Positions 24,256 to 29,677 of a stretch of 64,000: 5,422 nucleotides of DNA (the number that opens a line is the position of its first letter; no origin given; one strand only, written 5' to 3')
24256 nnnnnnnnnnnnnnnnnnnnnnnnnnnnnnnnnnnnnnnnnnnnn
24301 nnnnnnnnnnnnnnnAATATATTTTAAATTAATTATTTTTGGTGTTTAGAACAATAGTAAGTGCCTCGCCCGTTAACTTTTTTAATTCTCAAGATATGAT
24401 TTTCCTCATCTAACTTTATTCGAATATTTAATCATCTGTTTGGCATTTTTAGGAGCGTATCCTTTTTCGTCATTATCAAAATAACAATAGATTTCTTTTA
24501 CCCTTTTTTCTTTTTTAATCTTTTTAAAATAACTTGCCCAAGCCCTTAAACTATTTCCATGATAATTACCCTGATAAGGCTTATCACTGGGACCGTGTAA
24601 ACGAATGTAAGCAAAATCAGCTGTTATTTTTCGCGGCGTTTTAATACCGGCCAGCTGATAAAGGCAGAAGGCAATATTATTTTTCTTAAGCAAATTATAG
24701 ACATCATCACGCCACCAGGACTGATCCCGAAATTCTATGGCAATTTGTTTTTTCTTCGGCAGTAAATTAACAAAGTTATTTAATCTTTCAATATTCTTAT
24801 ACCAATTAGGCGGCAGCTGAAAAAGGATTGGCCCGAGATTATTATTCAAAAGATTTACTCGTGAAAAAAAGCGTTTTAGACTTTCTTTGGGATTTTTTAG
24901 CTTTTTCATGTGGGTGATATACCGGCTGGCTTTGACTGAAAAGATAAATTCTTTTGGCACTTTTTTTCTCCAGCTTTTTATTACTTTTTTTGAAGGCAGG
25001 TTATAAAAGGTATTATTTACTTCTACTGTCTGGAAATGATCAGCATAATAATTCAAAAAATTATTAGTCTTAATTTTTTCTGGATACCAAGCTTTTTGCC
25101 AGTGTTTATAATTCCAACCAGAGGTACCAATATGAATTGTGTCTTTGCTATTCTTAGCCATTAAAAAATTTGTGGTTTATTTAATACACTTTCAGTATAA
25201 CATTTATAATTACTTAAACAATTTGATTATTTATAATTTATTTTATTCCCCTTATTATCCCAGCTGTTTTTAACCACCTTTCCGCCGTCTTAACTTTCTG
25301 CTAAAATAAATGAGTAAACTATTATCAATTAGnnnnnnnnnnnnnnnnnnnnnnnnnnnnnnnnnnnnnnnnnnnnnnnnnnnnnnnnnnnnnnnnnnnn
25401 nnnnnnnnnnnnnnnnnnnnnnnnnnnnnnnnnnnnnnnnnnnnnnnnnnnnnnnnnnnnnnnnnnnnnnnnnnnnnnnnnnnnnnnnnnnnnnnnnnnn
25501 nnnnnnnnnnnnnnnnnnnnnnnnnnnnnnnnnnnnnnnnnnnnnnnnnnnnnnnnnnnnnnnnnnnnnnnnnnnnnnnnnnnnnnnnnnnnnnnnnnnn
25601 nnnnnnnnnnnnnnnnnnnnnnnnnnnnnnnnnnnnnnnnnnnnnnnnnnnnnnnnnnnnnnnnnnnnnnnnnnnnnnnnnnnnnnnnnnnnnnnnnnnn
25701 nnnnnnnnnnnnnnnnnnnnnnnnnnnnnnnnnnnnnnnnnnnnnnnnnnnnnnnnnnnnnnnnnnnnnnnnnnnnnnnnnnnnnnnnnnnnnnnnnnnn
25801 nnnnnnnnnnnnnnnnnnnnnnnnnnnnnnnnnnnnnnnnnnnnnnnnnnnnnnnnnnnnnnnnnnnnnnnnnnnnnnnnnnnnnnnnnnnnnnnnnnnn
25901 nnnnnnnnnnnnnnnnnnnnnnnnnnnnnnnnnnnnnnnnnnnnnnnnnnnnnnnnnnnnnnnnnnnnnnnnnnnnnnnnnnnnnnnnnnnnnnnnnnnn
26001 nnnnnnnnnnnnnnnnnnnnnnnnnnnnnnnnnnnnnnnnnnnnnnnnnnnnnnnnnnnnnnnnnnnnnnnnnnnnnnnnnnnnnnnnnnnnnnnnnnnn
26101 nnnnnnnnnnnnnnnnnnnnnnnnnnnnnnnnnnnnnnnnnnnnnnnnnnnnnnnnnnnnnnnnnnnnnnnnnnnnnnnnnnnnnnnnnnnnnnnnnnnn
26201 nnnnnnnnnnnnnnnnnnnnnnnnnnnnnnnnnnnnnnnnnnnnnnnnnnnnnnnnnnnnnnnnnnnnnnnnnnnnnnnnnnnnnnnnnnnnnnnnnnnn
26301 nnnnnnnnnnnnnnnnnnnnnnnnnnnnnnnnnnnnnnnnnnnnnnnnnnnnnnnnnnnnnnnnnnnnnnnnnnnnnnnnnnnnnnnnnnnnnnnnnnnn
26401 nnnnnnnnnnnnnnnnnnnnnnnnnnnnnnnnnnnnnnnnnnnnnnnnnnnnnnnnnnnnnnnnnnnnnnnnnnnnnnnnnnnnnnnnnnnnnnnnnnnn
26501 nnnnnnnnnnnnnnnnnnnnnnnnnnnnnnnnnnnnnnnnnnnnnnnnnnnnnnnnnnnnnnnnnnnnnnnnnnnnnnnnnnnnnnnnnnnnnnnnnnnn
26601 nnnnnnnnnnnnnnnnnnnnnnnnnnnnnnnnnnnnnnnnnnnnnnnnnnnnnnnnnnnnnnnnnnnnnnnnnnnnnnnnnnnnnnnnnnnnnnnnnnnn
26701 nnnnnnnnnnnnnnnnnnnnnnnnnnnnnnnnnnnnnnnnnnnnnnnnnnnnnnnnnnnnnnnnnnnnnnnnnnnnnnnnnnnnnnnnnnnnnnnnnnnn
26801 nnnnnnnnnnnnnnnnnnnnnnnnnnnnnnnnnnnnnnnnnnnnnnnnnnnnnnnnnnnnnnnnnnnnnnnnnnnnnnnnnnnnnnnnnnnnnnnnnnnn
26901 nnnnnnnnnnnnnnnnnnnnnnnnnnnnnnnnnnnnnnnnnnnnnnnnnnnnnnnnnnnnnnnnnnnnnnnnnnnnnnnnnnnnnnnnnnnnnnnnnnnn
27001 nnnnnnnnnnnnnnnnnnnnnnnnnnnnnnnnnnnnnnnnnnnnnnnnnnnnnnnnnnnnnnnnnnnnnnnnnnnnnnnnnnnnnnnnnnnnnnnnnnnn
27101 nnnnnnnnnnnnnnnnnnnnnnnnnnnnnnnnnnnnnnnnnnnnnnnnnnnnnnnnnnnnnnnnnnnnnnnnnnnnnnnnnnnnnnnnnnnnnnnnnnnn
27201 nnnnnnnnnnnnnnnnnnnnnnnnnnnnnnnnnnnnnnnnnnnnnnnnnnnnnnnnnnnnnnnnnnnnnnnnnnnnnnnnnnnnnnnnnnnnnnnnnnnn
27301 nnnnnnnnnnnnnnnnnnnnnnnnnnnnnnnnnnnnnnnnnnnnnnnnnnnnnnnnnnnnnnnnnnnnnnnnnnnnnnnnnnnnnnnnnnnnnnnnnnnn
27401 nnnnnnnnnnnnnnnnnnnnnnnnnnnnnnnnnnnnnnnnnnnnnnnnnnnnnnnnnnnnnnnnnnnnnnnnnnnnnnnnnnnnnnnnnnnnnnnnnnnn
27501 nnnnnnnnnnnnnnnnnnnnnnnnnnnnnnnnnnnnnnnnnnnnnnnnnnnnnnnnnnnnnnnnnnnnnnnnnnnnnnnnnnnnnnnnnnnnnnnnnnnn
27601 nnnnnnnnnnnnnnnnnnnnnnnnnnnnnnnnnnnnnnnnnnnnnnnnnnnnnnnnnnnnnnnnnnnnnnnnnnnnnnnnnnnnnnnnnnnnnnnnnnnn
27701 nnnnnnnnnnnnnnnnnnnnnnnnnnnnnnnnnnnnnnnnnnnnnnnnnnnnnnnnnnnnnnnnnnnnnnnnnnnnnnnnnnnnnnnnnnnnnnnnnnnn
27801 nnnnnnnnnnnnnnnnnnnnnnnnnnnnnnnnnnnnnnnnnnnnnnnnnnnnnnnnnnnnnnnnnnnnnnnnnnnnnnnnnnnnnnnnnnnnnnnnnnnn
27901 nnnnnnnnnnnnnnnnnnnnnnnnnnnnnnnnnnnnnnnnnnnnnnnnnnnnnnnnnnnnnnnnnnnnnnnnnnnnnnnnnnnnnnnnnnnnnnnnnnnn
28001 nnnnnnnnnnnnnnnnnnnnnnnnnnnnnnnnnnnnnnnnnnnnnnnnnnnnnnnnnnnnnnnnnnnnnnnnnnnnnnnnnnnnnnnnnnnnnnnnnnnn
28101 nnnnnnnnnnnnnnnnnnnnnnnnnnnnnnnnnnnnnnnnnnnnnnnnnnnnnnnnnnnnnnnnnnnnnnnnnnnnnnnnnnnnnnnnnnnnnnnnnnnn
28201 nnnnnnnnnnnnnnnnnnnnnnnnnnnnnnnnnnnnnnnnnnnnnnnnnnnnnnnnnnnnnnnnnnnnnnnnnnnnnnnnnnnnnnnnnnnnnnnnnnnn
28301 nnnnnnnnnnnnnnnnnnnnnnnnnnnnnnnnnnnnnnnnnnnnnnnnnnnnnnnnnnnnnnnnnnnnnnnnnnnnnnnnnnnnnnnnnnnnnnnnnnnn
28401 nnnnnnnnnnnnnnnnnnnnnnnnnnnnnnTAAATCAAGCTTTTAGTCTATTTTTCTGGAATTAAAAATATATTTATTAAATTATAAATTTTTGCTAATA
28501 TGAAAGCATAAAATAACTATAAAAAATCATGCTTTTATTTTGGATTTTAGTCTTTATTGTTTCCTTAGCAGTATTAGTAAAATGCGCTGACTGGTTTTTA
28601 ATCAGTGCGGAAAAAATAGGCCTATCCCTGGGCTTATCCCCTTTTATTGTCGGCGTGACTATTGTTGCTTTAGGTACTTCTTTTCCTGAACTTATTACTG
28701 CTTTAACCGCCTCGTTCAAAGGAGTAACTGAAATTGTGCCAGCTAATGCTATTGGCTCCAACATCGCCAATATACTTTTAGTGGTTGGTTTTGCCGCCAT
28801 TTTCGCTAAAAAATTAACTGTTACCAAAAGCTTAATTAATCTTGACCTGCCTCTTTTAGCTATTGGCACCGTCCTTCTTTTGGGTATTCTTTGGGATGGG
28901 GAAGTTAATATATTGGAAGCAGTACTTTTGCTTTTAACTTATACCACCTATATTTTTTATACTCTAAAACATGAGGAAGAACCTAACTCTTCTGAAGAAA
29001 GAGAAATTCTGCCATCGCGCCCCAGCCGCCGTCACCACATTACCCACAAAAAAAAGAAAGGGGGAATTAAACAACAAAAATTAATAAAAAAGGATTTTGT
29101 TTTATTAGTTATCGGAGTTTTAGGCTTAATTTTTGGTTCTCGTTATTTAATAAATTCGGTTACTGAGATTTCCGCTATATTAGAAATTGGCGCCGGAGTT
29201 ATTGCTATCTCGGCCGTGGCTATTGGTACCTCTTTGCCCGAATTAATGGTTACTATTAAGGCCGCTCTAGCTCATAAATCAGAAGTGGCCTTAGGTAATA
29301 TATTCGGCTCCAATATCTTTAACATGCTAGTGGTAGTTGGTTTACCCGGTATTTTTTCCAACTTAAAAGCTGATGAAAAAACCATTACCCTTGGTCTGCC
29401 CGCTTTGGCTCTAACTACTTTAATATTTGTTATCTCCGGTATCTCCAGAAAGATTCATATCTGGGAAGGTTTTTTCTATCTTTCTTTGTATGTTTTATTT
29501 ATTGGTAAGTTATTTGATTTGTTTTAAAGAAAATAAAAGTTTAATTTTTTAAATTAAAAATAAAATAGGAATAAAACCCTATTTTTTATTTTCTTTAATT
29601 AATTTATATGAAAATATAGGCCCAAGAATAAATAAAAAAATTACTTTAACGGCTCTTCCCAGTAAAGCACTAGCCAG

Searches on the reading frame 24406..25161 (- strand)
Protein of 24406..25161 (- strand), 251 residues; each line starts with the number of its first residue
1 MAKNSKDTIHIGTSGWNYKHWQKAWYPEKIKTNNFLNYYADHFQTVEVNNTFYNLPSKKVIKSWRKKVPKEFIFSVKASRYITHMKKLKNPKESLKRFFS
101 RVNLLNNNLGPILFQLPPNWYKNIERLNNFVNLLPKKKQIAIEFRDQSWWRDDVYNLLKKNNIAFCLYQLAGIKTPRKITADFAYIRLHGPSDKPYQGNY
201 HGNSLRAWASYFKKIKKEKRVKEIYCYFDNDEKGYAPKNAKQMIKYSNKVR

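Call 60: search_protein_families(library=pfam, proteins=[window:24406-25161:-], max_evalue=0.001)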
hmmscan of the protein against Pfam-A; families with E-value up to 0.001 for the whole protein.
window:24406-25161:- (251 aa): 1 family
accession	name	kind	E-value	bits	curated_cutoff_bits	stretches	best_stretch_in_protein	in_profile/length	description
PF01904.24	DUF72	-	2.5e-70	237.4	25.3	1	26-245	1-216/217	Protein of unknown function DUF72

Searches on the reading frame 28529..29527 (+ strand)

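Call 16: search_protein_families(library=pfam, proteins=[window:28529-29527:+], max_evalue=0.001)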
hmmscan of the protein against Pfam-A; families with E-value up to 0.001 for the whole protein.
window:28529-29527:+ (332 aa): 1 family
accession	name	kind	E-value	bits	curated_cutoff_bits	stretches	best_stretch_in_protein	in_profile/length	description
PF01699.29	Na_Ca_ex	-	9.4e-62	207.9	24.9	2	5-146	2-150/151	Sodium/calcium exchanger protein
